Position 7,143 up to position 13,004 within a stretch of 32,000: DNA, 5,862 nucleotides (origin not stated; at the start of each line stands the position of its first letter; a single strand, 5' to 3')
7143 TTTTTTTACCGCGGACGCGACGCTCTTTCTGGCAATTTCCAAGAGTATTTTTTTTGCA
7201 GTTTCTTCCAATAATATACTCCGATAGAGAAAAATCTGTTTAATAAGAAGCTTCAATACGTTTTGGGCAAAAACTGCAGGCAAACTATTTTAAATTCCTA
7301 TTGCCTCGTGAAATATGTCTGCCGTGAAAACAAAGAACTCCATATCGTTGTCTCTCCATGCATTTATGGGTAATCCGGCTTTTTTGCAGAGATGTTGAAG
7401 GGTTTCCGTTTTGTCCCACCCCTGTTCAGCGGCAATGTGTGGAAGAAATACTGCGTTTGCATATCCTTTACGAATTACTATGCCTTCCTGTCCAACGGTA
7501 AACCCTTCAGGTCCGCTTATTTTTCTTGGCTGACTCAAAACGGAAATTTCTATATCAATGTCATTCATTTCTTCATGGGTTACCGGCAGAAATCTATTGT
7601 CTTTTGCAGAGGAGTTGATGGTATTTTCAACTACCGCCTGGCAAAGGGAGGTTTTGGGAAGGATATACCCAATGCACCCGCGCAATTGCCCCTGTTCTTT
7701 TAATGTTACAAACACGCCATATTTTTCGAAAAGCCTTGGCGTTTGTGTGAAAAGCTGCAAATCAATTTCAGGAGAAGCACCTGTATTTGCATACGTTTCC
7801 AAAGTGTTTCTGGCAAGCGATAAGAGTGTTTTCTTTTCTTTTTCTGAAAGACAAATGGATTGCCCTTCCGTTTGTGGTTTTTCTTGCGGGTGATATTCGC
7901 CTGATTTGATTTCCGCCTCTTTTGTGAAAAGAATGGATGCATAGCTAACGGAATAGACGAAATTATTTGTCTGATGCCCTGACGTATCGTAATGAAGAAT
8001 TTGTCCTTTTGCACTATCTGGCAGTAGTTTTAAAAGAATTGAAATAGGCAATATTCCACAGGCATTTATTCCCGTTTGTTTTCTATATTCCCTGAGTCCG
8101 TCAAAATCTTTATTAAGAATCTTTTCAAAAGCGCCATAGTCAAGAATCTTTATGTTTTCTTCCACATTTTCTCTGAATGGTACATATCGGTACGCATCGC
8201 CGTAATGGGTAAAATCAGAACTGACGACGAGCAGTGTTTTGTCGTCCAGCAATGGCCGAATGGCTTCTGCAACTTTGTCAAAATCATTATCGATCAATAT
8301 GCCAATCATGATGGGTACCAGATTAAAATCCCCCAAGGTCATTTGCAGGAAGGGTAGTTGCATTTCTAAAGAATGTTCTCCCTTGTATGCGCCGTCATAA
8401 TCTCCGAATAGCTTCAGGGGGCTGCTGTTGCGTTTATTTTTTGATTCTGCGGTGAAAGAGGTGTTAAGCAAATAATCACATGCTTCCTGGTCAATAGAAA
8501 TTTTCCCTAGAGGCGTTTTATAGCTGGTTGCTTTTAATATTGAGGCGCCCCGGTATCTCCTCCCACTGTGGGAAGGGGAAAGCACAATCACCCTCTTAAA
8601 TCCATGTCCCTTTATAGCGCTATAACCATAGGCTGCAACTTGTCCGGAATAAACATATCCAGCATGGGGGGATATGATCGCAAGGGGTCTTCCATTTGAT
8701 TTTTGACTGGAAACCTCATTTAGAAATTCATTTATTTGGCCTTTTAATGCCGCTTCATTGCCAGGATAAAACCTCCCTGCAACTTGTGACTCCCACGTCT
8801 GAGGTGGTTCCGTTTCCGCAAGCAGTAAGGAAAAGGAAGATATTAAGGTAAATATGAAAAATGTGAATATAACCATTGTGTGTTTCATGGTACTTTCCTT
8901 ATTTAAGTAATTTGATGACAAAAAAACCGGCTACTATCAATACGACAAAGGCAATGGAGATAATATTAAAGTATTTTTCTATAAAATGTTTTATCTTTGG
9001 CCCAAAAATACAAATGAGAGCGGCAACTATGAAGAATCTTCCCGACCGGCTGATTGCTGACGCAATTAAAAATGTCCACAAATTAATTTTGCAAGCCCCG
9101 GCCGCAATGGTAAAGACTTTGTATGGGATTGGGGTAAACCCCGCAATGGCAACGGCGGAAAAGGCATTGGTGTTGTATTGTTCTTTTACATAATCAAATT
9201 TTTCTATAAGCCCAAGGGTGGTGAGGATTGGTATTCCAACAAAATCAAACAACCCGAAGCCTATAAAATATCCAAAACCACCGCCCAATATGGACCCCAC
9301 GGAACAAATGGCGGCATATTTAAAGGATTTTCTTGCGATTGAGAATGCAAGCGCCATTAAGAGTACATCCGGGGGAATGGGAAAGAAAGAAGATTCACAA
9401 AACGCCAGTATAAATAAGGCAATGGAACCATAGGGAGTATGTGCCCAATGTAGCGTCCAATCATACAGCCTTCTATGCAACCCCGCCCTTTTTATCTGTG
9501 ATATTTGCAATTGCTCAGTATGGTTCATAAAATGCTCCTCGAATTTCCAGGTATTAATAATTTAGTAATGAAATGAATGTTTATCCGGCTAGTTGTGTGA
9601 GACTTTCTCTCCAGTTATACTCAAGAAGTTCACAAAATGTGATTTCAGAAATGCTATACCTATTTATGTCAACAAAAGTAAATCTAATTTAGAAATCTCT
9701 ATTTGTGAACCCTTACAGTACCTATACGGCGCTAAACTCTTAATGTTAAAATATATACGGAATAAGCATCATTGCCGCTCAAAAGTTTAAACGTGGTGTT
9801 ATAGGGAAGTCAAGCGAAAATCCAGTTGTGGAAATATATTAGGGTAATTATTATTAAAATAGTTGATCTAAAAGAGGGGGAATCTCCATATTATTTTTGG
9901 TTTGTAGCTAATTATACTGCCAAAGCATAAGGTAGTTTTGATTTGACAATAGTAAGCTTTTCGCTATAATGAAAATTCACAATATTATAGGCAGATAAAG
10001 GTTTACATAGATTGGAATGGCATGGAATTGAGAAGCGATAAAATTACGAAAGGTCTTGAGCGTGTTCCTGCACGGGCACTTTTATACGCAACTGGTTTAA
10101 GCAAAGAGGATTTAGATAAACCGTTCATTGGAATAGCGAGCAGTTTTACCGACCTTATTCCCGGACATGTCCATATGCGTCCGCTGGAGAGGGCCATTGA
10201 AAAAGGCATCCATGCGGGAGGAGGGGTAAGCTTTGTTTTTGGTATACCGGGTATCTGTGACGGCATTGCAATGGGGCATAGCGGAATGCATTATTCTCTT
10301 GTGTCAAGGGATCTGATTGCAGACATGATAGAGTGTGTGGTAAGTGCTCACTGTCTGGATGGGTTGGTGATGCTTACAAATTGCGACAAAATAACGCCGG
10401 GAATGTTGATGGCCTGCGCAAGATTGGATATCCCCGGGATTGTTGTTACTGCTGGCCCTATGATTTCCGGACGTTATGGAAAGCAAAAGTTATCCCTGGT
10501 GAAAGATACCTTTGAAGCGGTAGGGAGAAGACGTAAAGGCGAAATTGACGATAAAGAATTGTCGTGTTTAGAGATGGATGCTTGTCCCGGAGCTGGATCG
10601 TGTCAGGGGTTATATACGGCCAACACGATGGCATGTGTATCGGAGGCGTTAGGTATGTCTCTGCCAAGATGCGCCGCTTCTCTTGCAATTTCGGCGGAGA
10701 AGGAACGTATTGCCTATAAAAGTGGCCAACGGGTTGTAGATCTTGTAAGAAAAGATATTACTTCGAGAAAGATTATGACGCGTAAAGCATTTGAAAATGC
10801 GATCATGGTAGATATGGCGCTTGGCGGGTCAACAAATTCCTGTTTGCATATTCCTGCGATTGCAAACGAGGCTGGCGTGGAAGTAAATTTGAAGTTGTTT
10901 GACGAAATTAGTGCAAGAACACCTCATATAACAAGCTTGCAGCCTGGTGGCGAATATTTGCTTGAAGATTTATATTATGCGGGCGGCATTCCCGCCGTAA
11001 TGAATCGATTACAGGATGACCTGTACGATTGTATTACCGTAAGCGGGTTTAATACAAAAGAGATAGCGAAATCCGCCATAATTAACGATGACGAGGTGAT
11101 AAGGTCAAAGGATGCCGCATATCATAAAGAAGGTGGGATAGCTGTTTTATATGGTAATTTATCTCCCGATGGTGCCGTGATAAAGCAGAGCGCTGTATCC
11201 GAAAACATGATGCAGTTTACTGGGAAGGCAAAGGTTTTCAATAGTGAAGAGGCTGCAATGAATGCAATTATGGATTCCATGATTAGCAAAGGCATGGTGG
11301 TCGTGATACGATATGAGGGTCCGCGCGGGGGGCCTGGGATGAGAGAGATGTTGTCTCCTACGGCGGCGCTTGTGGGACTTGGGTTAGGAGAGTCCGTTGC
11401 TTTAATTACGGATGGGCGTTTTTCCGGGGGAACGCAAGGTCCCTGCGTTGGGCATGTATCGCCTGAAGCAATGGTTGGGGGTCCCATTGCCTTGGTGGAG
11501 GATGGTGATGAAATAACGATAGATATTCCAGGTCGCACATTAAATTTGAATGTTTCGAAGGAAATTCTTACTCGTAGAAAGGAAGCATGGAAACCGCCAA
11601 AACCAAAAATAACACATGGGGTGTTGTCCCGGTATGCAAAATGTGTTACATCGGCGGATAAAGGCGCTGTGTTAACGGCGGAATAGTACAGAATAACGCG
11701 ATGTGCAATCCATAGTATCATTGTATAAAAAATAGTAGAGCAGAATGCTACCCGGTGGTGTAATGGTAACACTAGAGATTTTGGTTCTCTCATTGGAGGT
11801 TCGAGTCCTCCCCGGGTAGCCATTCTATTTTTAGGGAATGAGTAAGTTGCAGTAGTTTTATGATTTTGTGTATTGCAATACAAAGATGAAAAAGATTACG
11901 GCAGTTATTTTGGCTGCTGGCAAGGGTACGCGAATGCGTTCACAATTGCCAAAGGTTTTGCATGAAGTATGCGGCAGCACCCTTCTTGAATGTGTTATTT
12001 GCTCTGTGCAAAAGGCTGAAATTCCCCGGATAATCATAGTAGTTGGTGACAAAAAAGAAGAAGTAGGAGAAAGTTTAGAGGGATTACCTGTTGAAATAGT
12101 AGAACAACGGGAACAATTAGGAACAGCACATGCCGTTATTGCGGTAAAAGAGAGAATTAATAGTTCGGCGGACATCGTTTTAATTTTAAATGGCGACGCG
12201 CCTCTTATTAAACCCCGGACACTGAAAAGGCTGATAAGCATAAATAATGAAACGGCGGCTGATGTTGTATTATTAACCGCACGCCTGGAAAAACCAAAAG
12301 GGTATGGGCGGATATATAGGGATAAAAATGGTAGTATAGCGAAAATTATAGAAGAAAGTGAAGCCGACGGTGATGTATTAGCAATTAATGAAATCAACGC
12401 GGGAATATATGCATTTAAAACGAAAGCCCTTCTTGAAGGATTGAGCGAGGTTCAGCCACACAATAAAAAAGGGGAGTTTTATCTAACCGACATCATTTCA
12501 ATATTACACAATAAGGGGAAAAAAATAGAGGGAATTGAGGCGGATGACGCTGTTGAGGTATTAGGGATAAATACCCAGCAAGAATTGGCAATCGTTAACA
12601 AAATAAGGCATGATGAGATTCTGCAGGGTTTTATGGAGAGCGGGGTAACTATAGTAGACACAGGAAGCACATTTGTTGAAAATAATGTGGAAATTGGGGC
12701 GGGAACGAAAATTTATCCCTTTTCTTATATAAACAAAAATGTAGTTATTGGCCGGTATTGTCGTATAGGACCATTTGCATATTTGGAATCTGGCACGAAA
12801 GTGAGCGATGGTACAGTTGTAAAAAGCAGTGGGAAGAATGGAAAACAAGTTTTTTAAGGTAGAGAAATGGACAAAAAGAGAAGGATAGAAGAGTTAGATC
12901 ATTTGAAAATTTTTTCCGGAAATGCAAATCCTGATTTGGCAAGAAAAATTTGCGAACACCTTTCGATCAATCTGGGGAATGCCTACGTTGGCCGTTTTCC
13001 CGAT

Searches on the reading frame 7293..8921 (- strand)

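Call 55: search_protein_families(library=pfam, proteins=[window:7293-8921:-], max_evalue=0.00001)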
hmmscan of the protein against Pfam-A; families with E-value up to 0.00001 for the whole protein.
window:7293-8921:- (543 aa): 2 families
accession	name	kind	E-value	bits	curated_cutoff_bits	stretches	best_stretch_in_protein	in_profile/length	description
PF01875.22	Memo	-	1.7e-56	191.8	27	1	45-330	2-268/269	Memo-like protein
PF01871.22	AMMECR1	-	2.2e-51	174.2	25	1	368-537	2-168/168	AMMECR1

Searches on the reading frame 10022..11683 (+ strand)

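Call 55: search_protein_families(library=pfam, proteins=[window:10022-11683:+], max_evalue=0.00001)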
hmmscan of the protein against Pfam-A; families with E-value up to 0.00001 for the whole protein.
window:10022-11683:+ (554 aa): 2 families
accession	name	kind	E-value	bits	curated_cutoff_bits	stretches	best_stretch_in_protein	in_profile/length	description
PF00920.27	ILVD_EDD_N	-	7e-127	423.4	27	1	33-347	1-315/316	Dihydroxy-acid/6-phosphogluconate dehydratase N-terminal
PF24877.1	ILV_EDD_C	-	1.3e-80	269.7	27.7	1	358-549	1-191/191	Dihydroxy-acid/6-phosphogluconate dehydratase C-terminal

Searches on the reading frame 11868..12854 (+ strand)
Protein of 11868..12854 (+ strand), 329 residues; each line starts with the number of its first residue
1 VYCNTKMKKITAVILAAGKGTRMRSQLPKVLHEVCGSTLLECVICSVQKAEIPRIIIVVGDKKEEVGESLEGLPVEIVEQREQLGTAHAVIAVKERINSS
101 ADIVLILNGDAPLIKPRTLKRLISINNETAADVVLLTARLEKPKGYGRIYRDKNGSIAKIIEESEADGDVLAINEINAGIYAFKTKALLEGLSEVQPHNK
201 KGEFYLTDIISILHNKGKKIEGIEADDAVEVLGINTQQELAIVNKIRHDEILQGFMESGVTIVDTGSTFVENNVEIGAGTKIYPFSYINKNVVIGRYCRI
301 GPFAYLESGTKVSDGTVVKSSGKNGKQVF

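Call 55: search_protein_families(library=pfam, proteins=[window:11868-12854:+], max_evalue=0.00001)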
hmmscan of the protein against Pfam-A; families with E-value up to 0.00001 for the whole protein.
window:11868-12854:+ (329 aa): 5 families
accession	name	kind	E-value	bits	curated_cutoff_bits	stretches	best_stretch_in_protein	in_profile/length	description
PF00483.29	NTP_transferase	-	1.4e-21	77.7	21.2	1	12-220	2-216/245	Nucleotidyl transferase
PF12804.13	NTP_transf_3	-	2.7e-21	76.8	27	1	12-139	1-124/160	MobA-like NTP transferase domain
PF01128.25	IspD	-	2.8e-13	50.6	27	1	10-134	1-125/221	2-C-methyl-D-erythritol 4-phosphate cytidylyltransferase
PF00132.30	Hexapep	-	3.1e-10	39.8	27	1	273-306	1-34/36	Bacterial transferase hexapeptide (six repeats)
PF01983.22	CofC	-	6.2e-06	26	22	0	13-138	3-123/217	Guanylyl transferase CofC like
